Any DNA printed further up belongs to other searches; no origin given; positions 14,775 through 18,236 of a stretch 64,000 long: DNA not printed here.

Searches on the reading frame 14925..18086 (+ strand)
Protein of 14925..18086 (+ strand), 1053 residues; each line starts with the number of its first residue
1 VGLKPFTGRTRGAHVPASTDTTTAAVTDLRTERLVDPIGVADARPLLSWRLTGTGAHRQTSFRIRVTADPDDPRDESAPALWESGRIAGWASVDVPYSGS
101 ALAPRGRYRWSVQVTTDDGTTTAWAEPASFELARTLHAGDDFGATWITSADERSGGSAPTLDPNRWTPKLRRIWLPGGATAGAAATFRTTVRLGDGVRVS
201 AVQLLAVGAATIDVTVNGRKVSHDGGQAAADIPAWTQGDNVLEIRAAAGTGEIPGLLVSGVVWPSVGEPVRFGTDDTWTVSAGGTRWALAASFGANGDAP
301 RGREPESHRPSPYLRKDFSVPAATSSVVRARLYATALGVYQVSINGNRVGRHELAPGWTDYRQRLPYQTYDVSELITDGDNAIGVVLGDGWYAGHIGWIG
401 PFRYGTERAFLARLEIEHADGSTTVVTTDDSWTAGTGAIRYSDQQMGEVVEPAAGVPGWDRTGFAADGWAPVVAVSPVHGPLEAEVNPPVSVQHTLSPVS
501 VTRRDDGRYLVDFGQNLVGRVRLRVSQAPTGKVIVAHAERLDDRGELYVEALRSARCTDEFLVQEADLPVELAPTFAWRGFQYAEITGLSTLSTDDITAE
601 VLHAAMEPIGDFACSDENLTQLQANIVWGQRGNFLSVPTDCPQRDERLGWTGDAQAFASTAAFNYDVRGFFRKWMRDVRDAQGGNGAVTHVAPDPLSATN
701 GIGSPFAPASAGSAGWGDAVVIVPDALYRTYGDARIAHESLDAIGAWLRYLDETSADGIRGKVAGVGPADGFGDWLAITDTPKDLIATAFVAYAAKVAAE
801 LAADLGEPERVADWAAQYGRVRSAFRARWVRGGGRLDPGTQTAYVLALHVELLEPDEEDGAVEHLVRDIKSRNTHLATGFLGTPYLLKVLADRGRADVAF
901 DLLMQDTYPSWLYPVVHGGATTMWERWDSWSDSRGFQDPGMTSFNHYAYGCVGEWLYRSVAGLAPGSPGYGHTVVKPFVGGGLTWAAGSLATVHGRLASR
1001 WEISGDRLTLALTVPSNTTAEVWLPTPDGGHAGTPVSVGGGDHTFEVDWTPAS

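Call 75: search_protein_families(library=pfam, proteins=[window:14925-18086:+], max_evalue=0.0001)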
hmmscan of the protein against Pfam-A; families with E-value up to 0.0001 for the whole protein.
window:14925-18086:+ (1053 aa): 5 families
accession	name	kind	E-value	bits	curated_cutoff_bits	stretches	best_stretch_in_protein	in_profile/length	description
PF17389.8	Bac_rhamnosid6H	-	3.4e-110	369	24.5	1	609-960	3-339/339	Bacterial alpha-L-rhamnosidase 6 hairpin glycosidase domain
PF08531.16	Bac_rhamnosid_N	-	4.3e-53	180.1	25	1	326-493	2-171/172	Alpha-L-rhamnosidase N-terminal domain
PF25788.1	Ig_Rha78A_N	-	9.4e-26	90.6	27.4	1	26-133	1-102/105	Rha78A-like, N-terminal immunoglobulin domain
PF05592.18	Bac_rhamnosid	-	3.6e-21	75.4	22.2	1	503-603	2-102/102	Bacterial alpha-L-rhamnosidase concanavalin-like domain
PF17390.7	Bac_rhamnosid_C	-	3.4e-20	72.1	22.1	1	962-1031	1-70/78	Bacterial alpha-L-rhamnosidase C-terminal domain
